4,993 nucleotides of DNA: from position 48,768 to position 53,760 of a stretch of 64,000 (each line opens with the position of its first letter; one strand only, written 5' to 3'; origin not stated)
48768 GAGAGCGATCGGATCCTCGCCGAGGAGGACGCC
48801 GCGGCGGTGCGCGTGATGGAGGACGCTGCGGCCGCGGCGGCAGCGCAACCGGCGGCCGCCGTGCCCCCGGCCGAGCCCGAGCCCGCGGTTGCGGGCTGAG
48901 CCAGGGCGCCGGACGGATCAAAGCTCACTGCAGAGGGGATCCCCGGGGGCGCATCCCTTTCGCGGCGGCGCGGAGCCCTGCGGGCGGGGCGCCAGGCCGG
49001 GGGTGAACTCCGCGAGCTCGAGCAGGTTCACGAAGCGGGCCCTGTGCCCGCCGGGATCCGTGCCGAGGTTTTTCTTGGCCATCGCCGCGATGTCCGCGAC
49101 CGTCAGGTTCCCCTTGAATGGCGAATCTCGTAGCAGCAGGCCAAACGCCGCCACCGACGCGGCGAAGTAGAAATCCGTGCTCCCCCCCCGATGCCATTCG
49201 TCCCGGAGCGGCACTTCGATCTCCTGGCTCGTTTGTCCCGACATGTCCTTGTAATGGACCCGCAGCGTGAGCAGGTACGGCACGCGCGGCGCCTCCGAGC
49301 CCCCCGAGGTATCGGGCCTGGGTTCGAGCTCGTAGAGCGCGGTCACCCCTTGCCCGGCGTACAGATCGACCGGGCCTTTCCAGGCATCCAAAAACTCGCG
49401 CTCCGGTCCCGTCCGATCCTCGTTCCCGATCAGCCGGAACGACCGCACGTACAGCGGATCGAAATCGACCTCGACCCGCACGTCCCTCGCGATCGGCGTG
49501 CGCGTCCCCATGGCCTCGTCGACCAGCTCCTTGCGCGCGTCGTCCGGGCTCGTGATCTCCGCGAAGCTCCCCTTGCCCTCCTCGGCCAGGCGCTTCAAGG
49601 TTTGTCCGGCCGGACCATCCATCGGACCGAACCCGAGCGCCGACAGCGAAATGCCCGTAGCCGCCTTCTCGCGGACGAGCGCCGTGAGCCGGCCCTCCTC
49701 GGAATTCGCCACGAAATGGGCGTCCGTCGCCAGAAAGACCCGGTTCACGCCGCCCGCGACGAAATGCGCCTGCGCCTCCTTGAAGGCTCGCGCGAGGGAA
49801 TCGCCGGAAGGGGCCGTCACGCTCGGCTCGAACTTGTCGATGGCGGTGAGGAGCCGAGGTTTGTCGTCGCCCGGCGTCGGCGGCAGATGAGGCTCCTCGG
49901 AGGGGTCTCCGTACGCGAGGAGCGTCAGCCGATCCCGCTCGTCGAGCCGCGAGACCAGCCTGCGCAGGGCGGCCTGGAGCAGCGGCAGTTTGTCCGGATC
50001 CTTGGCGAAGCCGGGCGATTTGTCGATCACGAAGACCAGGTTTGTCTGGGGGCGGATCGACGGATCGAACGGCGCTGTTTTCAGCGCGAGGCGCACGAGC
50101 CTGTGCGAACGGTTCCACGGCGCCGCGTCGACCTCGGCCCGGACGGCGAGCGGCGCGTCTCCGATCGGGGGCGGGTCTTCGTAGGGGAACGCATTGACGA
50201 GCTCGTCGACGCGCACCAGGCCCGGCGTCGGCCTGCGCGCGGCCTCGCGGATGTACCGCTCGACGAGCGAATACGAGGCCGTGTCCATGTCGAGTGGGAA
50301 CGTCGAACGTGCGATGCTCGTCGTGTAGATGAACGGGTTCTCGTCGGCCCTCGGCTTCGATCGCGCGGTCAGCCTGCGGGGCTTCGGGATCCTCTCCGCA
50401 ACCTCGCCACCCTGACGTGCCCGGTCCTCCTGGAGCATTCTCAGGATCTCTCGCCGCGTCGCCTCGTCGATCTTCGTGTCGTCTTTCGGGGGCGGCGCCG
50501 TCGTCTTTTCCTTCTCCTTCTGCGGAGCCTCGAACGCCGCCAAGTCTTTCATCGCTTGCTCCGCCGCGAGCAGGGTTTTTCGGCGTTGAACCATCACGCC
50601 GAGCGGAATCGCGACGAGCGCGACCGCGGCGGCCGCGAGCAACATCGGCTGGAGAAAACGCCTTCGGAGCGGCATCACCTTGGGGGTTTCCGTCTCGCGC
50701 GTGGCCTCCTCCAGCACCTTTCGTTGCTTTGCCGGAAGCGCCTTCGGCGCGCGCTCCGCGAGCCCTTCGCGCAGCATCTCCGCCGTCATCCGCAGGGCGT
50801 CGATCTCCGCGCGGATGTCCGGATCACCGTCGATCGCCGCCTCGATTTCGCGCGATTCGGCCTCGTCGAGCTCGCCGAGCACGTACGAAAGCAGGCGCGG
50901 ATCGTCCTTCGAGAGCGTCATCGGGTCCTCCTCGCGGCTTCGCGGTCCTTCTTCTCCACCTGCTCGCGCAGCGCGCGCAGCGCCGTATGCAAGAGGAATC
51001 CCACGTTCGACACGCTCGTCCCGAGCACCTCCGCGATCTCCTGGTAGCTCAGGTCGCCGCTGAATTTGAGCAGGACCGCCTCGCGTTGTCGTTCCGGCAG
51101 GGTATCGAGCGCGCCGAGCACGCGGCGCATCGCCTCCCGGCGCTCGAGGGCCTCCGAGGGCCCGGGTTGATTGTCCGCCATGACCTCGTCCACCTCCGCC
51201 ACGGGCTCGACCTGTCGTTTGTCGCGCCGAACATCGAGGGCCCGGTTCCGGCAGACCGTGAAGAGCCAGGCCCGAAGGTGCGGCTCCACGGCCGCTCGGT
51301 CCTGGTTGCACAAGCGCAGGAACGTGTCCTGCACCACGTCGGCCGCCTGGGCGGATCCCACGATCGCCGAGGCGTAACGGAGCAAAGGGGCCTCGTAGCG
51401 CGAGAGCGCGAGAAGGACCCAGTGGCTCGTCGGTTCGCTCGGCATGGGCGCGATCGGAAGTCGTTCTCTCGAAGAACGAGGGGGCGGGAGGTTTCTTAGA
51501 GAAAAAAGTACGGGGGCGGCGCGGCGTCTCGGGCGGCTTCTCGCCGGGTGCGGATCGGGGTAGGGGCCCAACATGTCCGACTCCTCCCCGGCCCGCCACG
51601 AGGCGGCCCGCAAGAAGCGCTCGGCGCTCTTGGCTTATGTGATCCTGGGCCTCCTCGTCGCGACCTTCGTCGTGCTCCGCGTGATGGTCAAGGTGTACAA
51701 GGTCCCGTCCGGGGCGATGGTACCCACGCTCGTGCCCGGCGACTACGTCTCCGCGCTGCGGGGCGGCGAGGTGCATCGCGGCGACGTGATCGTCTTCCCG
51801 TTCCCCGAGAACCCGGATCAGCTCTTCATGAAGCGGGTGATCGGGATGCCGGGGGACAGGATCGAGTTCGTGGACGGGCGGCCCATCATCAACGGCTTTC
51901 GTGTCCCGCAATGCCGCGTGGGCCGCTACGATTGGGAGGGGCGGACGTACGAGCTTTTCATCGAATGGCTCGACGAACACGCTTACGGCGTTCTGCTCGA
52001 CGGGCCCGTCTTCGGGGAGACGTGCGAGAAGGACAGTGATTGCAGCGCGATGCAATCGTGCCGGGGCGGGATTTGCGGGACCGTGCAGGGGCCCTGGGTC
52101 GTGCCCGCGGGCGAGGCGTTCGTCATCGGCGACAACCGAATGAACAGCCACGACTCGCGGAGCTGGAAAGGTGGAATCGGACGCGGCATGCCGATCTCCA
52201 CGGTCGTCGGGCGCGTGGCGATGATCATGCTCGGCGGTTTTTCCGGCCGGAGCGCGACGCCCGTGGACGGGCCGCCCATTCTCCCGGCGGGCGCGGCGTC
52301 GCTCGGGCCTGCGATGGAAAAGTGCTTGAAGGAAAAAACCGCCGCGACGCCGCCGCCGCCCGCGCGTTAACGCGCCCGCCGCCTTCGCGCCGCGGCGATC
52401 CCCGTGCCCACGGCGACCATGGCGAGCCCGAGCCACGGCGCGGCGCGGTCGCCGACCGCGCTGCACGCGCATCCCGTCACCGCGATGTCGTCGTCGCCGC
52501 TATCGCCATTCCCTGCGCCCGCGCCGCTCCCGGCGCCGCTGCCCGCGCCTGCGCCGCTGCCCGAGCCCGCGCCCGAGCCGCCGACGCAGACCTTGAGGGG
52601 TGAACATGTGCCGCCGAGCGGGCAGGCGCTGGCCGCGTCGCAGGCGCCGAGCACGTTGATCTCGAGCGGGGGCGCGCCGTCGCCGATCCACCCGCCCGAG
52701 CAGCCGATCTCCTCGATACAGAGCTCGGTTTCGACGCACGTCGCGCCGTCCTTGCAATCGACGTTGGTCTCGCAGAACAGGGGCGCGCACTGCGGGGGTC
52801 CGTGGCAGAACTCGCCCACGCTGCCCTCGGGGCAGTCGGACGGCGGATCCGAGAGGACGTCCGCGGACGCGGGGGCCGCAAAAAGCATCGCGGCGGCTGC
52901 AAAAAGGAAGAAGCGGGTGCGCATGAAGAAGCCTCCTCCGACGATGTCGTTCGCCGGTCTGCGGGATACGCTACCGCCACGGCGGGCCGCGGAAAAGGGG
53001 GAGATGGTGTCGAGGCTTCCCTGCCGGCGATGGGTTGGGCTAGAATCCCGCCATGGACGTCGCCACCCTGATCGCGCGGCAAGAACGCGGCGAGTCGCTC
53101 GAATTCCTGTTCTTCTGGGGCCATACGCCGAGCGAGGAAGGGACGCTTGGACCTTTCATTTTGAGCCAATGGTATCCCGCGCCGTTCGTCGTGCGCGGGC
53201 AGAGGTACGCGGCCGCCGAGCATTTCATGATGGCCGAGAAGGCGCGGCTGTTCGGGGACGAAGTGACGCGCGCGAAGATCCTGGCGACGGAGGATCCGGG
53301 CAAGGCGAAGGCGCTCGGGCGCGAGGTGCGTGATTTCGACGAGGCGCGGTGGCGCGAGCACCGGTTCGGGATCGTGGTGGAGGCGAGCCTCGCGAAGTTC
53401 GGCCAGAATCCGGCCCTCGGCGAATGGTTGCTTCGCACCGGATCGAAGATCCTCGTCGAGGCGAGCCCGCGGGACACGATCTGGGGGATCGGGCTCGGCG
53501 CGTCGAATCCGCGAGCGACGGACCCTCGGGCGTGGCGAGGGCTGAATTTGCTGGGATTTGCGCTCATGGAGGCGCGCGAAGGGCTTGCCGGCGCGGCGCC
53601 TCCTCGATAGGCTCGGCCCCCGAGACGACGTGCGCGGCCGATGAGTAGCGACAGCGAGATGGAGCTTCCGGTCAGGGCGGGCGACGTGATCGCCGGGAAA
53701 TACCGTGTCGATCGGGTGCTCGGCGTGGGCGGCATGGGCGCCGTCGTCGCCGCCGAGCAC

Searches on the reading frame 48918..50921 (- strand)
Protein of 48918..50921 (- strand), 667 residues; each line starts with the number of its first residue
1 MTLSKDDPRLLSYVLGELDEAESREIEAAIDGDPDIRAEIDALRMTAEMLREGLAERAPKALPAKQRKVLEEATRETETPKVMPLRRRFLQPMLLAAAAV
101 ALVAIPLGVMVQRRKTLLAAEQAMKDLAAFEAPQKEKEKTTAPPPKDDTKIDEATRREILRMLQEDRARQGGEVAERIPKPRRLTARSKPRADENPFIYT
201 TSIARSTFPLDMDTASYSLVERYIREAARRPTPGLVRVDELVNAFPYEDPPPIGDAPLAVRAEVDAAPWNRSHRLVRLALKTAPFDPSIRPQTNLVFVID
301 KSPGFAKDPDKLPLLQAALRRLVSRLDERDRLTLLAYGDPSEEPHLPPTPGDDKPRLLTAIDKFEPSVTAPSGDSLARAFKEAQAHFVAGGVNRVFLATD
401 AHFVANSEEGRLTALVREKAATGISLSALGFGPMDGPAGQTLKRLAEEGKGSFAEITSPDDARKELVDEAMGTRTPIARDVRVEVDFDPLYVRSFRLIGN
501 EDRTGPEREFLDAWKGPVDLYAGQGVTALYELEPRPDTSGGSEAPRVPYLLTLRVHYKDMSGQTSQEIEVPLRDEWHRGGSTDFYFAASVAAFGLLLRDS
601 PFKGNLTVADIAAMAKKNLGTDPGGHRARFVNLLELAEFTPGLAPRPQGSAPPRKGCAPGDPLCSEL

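Call 11: search_protein_families(library=pfam, proteins=[window:48918-50921:-], max_evalue=0.001)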
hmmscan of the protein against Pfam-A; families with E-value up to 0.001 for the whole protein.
window:48918-50921:- (667 aa): 4 families
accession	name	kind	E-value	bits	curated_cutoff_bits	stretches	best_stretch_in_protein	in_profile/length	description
PF12034.13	YfbK_C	-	6.2e-31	108.4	25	1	475-638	4-182/184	Uncharacterized protein YfbK, C-terminal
PF12450.13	vWF_A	-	4.9e-21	75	25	1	191-277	9-94/94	von Willebrand factor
PF00092.34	VWA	-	8.5e-08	33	23.8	1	294-459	1-165/174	von Willebrand factor type A domain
PF13519.12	VWA_2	-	8.5e-07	30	27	1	295-401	1-106/107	von Willebrand factor type A domain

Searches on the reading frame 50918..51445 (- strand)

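Call 95: search_protein_families(library=pfam, proteins=[window:50918-51445:-], max_evalue=0.001)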
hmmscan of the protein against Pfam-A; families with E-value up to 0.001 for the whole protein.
window:50918-51445:- (175 aa): 4 families
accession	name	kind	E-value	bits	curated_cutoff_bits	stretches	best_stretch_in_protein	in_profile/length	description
PF08281.18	Sigma70_r4_2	-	5.1e-16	58.5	25.7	1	107-159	2-54/54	Sigma-70, region 4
PF04545.22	Sigma70_r4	-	1e-11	44.6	24.1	1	112-161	1-50/50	Sigma-70, region 4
PF04542.20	Sigma70_r2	-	4.9e-10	39.5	24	1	15-77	3-69/71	Sigma-70 region 2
PF22029.2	PhyR_sigma2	-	9.8e-05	22.8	27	1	23-64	10-53/55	Sigma2 domain of PhyR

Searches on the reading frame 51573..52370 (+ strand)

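Call 95: search_protein_families(library=pfam, proteins=[window:51573-52370:+], max_evalue=0.001)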
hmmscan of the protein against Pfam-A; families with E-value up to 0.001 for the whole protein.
window:51573-52370:+ (265 aa): 1 family
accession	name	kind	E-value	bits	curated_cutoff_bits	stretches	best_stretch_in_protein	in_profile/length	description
PF10502.14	Peptidase_S26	-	2.1e-33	116.1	22.9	1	22-219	6-167/168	Signal peptidase, peptidase S26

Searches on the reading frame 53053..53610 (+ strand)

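Call 95: search_protein_families(library=pfam, proteins=[window:53053-53610:+], max_evalue=0.001)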
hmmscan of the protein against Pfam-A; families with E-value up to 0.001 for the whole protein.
window:53053-53610:+ (185 aa): 1 family
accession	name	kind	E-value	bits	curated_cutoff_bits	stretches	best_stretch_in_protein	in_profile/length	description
PF08719.17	NADAR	-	1.3e-50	172.3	35.1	1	20-178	1-162/163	NADAR domain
